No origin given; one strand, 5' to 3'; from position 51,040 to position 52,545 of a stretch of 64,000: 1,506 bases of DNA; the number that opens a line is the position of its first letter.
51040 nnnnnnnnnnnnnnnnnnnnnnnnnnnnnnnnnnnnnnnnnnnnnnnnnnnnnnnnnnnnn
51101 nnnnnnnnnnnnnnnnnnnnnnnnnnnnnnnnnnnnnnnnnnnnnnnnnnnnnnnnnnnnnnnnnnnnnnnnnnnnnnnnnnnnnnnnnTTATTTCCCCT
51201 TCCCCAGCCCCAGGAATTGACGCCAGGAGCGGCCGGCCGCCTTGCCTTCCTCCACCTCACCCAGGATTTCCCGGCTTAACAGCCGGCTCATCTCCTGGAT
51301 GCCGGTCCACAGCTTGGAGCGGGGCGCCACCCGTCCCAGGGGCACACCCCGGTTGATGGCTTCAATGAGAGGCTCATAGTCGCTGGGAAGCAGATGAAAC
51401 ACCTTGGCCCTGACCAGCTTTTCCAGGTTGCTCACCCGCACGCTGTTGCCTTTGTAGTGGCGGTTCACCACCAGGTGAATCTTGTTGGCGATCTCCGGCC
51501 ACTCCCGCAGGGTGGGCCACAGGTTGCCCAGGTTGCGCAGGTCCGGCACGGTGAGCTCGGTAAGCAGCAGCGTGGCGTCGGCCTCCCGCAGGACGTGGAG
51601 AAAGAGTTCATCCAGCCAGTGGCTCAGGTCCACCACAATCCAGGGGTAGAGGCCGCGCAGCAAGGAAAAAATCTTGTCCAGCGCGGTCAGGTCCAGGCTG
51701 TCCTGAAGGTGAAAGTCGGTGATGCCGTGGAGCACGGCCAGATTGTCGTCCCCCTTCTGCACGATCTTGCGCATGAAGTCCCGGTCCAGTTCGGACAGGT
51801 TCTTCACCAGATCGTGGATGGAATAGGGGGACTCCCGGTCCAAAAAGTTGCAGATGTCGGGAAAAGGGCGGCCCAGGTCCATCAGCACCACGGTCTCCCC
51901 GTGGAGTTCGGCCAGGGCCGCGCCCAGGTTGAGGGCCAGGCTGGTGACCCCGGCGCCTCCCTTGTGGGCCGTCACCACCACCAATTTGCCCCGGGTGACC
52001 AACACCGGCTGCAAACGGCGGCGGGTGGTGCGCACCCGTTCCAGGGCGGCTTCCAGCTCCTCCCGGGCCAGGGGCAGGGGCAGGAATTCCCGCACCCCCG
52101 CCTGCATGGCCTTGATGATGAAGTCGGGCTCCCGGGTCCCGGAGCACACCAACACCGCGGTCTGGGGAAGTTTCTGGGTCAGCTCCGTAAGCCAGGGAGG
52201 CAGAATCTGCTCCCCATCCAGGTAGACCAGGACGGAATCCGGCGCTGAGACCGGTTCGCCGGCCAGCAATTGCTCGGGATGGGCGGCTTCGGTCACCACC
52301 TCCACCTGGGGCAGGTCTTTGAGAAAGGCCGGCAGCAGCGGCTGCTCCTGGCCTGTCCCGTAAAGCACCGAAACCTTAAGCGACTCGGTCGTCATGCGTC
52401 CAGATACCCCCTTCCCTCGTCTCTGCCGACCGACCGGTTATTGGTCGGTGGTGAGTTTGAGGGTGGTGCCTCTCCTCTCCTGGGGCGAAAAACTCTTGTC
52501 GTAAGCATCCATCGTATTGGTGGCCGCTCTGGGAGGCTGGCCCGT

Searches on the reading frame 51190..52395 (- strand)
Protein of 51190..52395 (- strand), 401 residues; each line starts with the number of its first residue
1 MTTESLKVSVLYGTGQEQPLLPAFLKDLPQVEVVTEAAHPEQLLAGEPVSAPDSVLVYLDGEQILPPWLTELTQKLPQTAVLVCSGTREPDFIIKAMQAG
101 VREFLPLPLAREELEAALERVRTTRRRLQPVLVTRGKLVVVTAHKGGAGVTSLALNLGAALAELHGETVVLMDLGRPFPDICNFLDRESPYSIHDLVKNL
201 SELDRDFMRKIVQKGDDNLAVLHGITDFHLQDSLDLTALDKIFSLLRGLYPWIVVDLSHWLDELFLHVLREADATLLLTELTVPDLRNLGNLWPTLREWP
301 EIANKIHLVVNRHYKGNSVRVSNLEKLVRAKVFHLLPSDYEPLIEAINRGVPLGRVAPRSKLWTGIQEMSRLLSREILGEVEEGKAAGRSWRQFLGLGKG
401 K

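Call 17: search_protein_families(library=pfam, proteins=[window:51190-52395:-], max_evalue=0.001)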
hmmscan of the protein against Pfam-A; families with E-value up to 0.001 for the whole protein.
window:51190-52395:- (401 aa): 4 families
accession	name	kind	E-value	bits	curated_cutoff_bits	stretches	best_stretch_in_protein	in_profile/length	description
PF01656.29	CbiA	-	2.5e-06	27.9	25.4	1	139-352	1-124/125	CobQ/CobB/MinD/ParA nucleotide binding domain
PF13614.12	AAA_31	-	8.6e-05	23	27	1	137-299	2-167/177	AAA domain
PF00072.30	Response_reg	-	0.00016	22.2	30.2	1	69-118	61-110/111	Response regulator receiver domain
PF06564.18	CBP_BcsQ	-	0.00021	21.3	21.3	0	138-174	3-38/234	Cellulose biosynthesis protein BcsQ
